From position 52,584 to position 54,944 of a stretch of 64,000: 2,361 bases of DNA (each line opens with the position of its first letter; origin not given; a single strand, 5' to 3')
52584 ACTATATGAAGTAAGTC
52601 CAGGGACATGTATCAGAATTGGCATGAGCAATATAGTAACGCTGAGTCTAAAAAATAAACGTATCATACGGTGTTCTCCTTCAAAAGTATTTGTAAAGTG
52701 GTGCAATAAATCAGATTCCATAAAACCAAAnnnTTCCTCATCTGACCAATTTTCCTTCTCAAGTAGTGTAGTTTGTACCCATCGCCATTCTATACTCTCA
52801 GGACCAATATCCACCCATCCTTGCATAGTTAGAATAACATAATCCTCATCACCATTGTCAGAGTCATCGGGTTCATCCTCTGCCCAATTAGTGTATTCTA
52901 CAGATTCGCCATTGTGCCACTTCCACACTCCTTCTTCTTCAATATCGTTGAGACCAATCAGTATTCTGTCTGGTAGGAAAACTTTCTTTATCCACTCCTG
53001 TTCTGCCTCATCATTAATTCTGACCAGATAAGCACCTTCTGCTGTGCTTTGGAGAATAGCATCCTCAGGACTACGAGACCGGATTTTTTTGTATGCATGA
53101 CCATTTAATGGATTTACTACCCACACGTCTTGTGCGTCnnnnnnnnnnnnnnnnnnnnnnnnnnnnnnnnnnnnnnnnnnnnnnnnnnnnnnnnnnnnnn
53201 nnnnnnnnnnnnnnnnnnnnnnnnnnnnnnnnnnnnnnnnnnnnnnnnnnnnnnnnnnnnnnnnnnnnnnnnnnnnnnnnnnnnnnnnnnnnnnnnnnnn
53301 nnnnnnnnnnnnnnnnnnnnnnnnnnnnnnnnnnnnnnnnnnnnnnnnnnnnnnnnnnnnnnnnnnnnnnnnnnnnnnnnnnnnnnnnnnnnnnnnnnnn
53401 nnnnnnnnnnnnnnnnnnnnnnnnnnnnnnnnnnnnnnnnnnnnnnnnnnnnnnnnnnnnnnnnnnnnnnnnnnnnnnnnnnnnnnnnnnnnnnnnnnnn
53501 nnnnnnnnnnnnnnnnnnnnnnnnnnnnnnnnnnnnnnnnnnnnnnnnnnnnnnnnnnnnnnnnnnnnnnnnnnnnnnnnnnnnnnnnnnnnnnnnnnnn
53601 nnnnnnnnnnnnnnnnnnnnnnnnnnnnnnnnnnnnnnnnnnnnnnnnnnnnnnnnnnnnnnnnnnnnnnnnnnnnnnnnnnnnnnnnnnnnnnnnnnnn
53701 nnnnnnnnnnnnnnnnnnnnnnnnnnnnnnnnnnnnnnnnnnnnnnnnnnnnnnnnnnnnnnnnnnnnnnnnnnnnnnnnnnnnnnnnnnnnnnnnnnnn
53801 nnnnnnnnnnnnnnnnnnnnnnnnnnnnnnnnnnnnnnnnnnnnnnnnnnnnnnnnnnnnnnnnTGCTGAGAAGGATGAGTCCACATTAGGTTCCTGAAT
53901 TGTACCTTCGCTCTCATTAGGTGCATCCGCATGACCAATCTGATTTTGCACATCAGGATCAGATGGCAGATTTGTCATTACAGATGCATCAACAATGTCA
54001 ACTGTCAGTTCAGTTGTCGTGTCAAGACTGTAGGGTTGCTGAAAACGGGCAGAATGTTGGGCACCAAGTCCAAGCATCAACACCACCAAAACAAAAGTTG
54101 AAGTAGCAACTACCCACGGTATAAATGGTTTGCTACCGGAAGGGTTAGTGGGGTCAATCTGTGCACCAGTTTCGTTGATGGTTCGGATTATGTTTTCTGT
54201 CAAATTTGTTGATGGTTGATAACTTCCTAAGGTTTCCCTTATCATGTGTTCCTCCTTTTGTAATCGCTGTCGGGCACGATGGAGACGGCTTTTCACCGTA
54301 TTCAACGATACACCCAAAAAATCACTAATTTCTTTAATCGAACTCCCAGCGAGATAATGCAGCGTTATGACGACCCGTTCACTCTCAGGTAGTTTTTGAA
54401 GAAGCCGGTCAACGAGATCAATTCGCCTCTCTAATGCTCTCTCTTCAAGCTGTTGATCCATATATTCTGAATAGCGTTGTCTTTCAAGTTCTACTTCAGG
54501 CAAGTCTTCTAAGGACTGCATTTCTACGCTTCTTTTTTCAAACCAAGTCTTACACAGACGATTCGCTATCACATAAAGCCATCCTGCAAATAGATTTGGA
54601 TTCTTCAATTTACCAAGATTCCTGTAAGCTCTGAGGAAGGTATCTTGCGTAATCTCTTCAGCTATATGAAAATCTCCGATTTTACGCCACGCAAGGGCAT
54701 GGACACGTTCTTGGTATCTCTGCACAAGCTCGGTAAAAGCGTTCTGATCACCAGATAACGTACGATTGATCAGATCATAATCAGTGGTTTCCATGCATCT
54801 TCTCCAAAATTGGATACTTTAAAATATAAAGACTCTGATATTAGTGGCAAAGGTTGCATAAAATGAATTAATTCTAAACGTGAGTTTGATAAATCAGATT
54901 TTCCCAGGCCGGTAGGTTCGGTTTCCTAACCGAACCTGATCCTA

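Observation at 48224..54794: Membrane-tethered ECF sigma factor fused to a C-type-lectin-like ectodomain, followed by three tandem secreted paralogues of the same ectodomain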

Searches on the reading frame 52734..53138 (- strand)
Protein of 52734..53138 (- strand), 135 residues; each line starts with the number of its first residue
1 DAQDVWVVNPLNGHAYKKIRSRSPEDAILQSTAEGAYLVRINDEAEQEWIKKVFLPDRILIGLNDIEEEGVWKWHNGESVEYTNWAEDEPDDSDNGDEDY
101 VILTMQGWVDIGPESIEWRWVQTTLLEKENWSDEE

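Call 21: search_solved_structures(query=window:52734-53138:-, max_evalue=1, show_alignments=4)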
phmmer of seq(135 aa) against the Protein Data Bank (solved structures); distinct sequences matched with E-value up to 1: 144 (the best 60 are shown).
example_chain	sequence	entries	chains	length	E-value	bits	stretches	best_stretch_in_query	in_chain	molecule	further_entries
5xts_A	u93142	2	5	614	5e-19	71.7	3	10-113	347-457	Macrophage mannose receptor 1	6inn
5ao5_A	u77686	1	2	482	2.9e-15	59.5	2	26-95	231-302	C-TYPE MANNOSE RECEPTOR 2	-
5e4k_A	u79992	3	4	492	3.1e-15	59.4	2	26-95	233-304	C-type mannose receptor 2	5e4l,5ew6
5ao6_A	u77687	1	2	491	3.1e-15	59.4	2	26-95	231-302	C-TYPE MANNOSE RECEPTOR 2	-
7qsr_A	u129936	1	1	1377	1.3e-14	57.3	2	16-88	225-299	Secretory phospholipase A2 receptor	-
9wyt_J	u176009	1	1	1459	1.4e-14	57.2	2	26-97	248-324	yolk sac IgY receptor precursor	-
5xtw_A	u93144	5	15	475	1e-12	51.2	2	10-113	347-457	Macrophage mannose receptor 1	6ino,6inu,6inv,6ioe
2ox9_A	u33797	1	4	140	3.9e-12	49.3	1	20-97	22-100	Collectin placenta 1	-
2ox8_A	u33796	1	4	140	6.6e-12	48.6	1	18-97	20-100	Scavenger receptor with C-type lectin type I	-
7jpt_A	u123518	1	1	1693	7.3e-11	45.2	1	3-93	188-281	Lymphocyte antigen 75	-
7jpu_A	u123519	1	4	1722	8.6e-11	44.9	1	3-93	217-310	Lymphocyte antigen 75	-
6y0m_A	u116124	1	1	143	4.1e-08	36.3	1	37-111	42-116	Low affinity immunoglobulin epsilon Fc receptor membrane-bound form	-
6y0l_A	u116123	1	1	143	4.1e-08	36.2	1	37-111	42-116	Low affinity immunoglobulin epsilon Fc receptor membrane-bound form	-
1tdq_B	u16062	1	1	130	1e-07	35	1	11-104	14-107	Aggrecan core protein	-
9qy1_A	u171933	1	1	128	2.3e-07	33.8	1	9-103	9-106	Mannose receptor C type 2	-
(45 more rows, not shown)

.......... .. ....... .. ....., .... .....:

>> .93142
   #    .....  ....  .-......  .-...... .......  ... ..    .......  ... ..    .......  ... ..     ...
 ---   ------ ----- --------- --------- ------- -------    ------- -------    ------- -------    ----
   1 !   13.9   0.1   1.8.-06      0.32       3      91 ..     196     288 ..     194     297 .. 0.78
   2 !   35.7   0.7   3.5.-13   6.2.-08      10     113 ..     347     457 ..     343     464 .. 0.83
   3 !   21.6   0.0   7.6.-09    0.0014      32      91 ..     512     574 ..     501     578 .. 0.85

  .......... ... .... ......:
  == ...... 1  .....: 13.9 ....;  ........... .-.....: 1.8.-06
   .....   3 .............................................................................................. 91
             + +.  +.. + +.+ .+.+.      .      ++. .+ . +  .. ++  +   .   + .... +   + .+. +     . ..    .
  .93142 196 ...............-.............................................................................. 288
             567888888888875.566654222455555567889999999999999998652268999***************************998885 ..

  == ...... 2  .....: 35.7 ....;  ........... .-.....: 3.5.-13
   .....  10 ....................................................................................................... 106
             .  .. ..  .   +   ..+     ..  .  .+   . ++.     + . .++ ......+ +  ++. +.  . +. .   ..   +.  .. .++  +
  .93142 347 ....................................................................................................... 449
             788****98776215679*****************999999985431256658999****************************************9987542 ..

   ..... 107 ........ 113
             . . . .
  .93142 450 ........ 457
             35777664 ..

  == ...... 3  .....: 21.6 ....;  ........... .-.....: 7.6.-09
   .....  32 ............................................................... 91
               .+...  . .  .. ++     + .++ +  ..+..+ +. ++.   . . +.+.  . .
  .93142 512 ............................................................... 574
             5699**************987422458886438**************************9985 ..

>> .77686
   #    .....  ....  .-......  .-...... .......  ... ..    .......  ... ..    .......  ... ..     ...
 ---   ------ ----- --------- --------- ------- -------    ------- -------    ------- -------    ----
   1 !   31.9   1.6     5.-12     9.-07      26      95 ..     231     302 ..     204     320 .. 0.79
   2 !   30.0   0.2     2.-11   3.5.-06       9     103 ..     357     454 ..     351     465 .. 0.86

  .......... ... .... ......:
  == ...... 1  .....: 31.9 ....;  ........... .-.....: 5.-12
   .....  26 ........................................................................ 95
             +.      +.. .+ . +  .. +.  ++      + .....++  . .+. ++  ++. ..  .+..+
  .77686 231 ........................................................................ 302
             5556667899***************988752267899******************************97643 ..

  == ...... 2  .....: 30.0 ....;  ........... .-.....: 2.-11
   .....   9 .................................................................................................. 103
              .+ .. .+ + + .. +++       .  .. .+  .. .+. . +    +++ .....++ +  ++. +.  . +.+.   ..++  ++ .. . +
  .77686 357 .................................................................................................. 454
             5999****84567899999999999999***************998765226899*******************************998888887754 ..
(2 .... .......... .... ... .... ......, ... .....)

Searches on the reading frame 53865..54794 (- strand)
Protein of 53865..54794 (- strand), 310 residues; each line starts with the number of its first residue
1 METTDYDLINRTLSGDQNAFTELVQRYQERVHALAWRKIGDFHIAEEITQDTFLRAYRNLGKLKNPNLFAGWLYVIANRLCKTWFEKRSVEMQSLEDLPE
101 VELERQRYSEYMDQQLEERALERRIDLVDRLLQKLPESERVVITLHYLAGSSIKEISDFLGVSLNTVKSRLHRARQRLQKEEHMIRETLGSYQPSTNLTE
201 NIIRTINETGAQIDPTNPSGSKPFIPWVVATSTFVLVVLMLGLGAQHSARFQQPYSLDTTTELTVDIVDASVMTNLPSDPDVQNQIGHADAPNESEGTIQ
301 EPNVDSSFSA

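Call 78: predict_structure(alignment_id=A4)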
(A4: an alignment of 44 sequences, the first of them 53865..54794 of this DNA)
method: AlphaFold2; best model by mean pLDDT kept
length: 310 residues; sequences in the alignment: 44
mean_pLDDT: 58.6   pTM: 0.37
mean pLDDT of the five models: 58.6, 54.4, 50.4, 50.4, 50.3
residues with pLDDT >= 90: 17; 70-90: 94; 50-70: 85; < 50: 114
segments of 3 or more residues with pLDDT < 50: 36-39, 42-46, 90-95, 212-310
pLDDT, mean of each block of 10 residues (from residue 1): 68 71 68 51 49 65 66 65 61 53 76 77 82 88 84 83 92 92 81 65 65 38 30 39 29 29 30 33 27 28 30
secondary structure, 60 per line:
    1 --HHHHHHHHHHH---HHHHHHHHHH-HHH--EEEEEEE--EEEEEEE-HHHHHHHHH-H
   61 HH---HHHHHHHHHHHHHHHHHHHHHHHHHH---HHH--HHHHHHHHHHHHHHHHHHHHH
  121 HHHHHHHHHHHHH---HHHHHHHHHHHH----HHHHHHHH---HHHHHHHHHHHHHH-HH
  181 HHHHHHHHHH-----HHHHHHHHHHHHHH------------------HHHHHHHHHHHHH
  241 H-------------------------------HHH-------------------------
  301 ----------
elements in order: H3-13 H17-26 E33-39 E42-48 H50-58 H66-91 H100-133 H137-148 H153-160 H164-177 H179-190 H196-209 H228-241

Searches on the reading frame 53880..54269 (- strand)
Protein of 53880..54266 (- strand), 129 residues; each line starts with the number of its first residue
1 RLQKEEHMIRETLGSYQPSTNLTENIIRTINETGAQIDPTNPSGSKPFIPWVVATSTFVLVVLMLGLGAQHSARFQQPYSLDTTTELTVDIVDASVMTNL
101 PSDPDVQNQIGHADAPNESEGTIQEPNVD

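Call 58: find_homologous_proteins(query=window:53880-54266:-, max_evalue=0.001)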
Query seq(129 aa) (129 aa): 4 proteins with E <= 0.001 among 10 candidates.
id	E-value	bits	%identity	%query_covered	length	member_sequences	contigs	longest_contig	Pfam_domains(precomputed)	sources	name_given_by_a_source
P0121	1.4e-27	114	55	83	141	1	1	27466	PF04545.23,PF08281.19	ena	-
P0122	1.3e-20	92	50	73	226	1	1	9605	PF04545.23,PF08281.19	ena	-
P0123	3.1e-18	84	45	84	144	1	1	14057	PF04545.23,PF08281.19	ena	-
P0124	1.3e-10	59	47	63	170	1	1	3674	-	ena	-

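Call 64: search_protein_representatives(protein=window:53895-54269:-)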
Query: 125 residues. Proteins with E-value up to 0.001 (for the whole library): 236; up to 1e-10: 180; up to 1e-30: 7. The best 150 are listed.
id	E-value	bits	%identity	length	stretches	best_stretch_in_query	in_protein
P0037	4.2e-58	210.7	76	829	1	1-125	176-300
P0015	7.3e-50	184.1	67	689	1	1-125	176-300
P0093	1.2e-44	167.3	63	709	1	1-123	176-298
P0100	8.4e-37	142.0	57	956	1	1-123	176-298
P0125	2.4e-31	124.5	50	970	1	1-123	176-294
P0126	5.2e-31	123.4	52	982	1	1-124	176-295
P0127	5.3e-31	123.3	53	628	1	2-121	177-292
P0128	1.5e-30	121.9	50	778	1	2-123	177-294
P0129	2.4e-30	121.2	50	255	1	1-123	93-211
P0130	2.7e-30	121.1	52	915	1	1-121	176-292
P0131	8.6e-30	119.4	54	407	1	1-120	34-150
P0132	2.8e-29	117.8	53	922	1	1-123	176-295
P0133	3.8e-29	117.3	56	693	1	2-123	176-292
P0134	4.3e-29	117.2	50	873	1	1-121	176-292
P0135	5.4e-29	116.8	55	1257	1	1-118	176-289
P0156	5.1e-25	104.0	38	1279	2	1-122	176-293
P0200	6.8e-21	90.7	44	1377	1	1-120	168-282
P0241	4.9e-17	78.3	39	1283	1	2-123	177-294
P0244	2.2e-16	76.2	37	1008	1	2-121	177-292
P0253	6.9e-16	74.6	38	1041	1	2-123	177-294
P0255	1.5e-15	73.5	37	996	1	2-120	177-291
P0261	3.8e-15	72.2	38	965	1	4-119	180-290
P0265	2.1e-14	69.8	36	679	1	5-123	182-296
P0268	4.0e-14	68.9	41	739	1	2-122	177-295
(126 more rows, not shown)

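Call 65: list_cluster_members(proteins=[P0268, P0265, P0261, P0255, P0253, P0244, P0241, P0200, P0156, P0135])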
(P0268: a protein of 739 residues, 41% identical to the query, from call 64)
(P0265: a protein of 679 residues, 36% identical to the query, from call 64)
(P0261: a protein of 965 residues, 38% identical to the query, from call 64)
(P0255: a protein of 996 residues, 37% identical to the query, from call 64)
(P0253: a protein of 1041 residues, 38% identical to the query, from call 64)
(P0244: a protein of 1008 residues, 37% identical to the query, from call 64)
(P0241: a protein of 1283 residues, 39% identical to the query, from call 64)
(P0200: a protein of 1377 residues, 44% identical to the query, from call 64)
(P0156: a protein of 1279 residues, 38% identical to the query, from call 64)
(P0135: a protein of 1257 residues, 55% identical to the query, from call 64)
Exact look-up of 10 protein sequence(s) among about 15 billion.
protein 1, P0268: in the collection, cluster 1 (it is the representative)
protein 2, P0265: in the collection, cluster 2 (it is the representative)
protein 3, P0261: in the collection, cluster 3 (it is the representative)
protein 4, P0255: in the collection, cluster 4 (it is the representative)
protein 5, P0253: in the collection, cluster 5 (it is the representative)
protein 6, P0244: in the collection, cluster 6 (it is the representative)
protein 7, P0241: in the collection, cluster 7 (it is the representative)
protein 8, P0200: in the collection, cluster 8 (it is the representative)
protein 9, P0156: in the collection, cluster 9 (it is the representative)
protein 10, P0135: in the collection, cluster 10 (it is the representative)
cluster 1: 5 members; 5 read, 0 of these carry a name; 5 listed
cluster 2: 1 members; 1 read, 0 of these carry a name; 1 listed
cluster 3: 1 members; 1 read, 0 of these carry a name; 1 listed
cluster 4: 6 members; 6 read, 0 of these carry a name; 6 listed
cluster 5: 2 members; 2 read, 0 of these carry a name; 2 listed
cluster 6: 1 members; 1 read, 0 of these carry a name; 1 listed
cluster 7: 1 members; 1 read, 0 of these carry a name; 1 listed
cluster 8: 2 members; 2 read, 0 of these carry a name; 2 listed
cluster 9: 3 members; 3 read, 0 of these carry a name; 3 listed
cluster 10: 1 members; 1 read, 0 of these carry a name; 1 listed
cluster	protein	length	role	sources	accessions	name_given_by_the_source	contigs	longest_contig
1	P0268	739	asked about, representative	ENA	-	-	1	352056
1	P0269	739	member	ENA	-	-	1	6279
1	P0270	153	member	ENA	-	-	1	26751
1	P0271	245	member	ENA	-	-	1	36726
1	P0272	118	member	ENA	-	-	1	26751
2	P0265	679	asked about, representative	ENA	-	-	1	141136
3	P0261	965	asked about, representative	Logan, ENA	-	-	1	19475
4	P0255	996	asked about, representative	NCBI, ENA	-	-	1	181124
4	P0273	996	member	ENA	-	-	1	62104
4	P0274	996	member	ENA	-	-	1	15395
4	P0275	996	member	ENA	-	-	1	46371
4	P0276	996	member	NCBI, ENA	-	-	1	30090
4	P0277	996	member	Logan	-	-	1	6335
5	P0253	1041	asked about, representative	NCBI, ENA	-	-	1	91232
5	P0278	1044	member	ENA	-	-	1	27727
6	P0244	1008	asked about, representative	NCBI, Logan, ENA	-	-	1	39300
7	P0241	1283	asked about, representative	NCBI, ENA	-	-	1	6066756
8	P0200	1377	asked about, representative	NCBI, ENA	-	-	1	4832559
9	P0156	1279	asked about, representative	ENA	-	-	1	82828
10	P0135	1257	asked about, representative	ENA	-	-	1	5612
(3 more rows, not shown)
